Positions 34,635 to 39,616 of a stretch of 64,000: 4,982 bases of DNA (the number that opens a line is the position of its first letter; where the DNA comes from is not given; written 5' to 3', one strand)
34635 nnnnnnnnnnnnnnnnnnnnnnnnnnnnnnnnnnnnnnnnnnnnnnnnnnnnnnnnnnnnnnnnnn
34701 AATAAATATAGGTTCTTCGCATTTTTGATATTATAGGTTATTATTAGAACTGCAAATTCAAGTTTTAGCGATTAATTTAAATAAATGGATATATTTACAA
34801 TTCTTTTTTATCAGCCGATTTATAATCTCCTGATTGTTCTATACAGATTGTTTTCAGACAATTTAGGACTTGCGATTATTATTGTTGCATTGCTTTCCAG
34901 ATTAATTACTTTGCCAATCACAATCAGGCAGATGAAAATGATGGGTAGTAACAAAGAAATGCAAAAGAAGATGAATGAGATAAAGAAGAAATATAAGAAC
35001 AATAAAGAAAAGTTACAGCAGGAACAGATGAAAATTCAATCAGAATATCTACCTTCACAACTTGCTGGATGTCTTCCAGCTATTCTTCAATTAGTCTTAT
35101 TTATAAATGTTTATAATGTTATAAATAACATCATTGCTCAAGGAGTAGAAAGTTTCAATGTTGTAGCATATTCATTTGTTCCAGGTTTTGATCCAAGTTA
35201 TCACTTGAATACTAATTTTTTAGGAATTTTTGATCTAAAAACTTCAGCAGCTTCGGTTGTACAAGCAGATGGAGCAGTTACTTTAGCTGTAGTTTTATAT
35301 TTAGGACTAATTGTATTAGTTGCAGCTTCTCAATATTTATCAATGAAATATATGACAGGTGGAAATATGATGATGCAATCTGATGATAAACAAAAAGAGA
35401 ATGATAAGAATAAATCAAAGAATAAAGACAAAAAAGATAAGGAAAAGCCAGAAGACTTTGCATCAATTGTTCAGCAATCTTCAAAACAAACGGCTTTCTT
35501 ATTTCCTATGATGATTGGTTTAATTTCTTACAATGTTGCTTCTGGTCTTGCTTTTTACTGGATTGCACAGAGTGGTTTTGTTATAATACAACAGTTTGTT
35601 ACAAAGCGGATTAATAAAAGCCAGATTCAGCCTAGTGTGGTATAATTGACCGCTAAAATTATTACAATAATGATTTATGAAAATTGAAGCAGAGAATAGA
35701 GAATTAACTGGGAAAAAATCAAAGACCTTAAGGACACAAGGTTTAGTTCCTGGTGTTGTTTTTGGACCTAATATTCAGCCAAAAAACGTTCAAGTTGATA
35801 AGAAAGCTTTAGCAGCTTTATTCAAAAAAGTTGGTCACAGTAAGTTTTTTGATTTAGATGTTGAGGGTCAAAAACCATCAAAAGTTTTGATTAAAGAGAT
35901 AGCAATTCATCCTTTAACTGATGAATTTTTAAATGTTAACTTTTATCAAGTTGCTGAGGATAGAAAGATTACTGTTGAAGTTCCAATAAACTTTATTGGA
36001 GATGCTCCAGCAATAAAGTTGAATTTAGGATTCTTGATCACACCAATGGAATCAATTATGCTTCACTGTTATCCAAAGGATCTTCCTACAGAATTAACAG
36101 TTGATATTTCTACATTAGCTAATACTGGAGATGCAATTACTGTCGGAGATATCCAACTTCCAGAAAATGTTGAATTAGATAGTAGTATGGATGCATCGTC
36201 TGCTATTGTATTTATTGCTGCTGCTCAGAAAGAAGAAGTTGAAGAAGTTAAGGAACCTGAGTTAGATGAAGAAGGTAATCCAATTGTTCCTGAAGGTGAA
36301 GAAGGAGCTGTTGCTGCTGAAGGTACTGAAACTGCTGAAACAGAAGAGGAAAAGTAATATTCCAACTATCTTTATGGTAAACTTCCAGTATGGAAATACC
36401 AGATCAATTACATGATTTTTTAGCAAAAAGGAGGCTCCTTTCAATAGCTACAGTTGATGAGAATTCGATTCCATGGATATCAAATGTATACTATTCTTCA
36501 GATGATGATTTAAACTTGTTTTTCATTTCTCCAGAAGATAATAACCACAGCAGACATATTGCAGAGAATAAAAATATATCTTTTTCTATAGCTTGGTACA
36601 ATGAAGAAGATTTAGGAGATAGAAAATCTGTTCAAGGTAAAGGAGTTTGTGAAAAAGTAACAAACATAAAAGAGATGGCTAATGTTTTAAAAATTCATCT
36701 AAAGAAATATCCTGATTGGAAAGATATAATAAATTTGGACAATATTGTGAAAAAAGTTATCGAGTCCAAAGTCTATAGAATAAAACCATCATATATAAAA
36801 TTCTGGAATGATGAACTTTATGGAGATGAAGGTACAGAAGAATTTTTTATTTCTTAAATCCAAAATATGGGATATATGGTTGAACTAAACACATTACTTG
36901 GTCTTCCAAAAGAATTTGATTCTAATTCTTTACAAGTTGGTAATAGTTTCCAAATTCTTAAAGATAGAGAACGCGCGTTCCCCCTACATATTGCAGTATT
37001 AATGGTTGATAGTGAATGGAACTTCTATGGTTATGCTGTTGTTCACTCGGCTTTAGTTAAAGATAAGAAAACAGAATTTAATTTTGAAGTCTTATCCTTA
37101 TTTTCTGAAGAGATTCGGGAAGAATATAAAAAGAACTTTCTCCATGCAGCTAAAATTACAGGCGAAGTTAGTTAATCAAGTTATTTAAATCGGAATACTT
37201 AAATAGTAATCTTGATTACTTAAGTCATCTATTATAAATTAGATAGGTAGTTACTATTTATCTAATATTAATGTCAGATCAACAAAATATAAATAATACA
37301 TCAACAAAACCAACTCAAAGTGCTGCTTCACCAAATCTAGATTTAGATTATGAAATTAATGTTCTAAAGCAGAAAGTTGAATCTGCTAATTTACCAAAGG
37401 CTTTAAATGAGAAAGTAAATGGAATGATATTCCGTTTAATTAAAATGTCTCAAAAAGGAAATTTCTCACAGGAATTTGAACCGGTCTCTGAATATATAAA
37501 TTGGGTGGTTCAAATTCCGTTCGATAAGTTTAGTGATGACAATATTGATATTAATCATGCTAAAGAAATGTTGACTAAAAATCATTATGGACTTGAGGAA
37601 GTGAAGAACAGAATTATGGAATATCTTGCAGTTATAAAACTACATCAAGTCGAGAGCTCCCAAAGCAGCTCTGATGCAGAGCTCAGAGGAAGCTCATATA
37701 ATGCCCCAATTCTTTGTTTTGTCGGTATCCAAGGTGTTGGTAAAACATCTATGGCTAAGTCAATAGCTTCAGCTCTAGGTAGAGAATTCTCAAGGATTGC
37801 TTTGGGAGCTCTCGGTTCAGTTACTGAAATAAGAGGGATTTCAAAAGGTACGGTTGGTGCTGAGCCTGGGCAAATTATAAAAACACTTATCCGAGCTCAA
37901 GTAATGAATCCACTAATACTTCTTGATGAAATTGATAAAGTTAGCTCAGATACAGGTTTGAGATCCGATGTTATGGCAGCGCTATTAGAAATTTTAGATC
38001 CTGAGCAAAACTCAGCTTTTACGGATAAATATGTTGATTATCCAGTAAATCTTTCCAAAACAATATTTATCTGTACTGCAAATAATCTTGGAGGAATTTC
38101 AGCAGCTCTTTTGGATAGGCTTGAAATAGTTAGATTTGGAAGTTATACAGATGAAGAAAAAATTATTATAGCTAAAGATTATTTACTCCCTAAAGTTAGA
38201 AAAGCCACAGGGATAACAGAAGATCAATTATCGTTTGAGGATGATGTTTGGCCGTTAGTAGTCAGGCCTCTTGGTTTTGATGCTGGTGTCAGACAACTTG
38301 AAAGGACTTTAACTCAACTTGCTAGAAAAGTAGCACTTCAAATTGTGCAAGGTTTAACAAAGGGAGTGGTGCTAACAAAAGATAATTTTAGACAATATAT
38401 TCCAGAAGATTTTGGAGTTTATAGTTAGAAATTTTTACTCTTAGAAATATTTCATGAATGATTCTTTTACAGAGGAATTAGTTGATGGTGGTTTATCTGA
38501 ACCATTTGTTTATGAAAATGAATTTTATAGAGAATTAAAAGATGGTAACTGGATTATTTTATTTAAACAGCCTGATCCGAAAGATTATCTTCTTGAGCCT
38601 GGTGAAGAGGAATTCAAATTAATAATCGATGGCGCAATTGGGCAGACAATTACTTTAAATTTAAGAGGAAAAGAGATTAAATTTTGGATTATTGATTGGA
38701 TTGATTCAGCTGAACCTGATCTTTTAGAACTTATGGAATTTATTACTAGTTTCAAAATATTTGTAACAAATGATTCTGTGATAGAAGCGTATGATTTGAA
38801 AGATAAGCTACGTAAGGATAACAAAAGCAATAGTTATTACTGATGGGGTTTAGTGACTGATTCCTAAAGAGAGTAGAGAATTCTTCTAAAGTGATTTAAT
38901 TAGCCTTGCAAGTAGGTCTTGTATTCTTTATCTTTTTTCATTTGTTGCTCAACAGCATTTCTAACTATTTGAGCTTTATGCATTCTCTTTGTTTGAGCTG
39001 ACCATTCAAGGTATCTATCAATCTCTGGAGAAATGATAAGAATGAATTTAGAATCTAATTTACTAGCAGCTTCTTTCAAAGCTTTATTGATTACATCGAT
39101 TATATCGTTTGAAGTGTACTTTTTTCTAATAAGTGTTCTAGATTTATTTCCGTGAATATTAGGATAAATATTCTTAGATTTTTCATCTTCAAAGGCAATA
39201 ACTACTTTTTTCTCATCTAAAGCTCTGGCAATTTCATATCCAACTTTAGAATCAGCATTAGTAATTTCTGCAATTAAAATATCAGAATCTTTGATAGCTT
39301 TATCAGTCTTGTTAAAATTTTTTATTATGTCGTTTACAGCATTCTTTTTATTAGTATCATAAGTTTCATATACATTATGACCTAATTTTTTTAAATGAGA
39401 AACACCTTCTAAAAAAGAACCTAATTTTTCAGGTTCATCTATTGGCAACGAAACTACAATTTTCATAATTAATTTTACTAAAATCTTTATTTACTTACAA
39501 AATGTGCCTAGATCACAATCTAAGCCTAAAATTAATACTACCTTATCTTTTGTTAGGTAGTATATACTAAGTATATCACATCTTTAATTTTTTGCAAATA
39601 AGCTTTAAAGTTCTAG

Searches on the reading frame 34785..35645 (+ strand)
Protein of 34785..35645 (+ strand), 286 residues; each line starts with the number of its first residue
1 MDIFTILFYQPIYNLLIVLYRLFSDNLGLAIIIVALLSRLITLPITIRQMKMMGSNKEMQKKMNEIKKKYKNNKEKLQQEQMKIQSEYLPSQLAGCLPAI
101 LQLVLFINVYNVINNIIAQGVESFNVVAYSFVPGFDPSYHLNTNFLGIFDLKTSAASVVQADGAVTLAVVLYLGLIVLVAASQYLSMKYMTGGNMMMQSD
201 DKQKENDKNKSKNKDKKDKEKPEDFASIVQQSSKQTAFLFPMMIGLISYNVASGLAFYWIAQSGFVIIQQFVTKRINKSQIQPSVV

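Call 68: search_protein_families(library=pfam, proteins=[window:34785-35645:+], max_evalue=0.01)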
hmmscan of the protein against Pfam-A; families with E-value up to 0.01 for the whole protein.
window:34785-35645:+ (286 aa): 9 families
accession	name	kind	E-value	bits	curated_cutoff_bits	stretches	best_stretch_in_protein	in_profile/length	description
PF02096.25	60KD_IMP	-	1.1e-35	123.4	35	1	28-275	2-163/163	60Kd inner membrane protein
PF09835.14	DUF2062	-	0.00019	21.9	27.4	0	163-269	53-142/147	Uncharacterized protein conserved in bacteria (DUF2062)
PF01956.21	EMC3_TMCO1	-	0.00024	21.4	27.1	1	32-119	24-114/169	Integral membrane protein EMC3/TMCO1-like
PF03137.26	OATP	-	0.00041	19.2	25.8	0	199-258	255-315/545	Organic Anion Transporter Polypeptide (OATP) family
PF11711.13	Tim54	-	0.0027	17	34.7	0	55-113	229-287/376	Inner membrane protein import complex subunit Tim54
PF00029.24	Connexin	-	0.0033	17.7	31.3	0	175-268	79-164/225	Connexin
PF11169.13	DUF2956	-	0.0047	17.5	25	0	198-250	42-95/102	Protein of unknown function (DUF2956)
PF13858.11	DUF4199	-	0.0067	17.3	32.3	1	163-247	65-154/165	Protein of unknown function (DUF4199)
PF07271.16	Cytadhesin_P30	-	0.0093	16.1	40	0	31-96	76-142/275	Cytadhesin P30/P32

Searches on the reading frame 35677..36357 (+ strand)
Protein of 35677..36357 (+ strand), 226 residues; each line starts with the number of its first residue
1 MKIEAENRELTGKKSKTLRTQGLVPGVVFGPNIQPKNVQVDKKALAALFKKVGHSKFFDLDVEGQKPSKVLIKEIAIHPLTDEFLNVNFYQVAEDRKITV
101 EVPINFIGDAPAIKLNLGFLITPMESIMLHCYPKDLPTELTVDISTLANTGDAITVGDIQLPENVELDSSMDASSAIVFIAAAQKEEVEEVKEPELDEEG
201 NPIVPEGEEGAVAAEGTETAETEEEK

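Call 68: search_protein_families(library=pfam, proteins=[window:35677-36357:+], max_evalue=0.01)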
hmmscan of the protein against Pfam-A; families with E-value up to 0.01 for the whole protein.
window:35677-36357:+ (226 aa): 2 families
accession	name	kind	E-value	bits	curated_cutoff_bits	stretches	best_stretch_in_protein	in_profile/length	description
PF01386.24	Ribosomal_L25p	-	1.6e-20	73.8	23.6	1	3-89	1-82/82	Ribosomal L25p family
PF14693.11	Ribosomal_TL5_C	-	1.1e-19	71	27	1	97-182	1-82/84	Ribosomal protein TL5, C-terminal domain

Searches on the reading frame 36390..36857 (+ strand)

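Call 68: search_protein_families(library=pfam, proteins=[window:36390-36857:+], max_evalue=0.01)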
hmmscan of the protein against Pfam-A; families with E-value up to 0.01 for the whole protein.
window:36390-36857:+ (155 aa): 2 families
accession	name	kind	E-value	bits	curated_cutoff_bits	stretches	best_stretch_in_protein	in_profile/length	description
PF01243.27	PNPOx_N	-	3.2e-13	50.5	28.1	1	3-139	1-119/120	Pyridoxamine 5'-phosphate oxidase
PF12900.13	Pyridox_ox_2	-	0.00085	19.7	27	1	5-134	3-134/140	Pyridoxamine 5'-phosphate oxidase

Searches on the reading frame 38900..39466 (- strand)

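Call 68: search_protein_families(library=pfam, proteins=[window:38900-39466:-], max_evalue=0.01)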
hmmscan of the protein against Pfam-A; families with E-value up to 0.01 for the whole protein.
window:38900-39466:- (188 aa): 3 families
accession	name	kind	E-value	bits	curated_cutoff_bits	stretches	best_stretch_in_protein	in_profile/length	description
PF05014.21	Nuc_deoxyrib_tr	-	0.00041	20.9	28.8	1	23-98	22-102/117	Nucleoside 2-deoxyribosyltransferase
PF22121.2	MtxA_C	-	0.0028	18.2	27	1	55-121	4-67/81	Magnetotaxis protein MtxA, C-terminal domain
PF19434.4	OPA1_C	-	0.0059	16.4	25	1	113-187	120-195/345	Dynamin-like GTPase OPA1 C-terminal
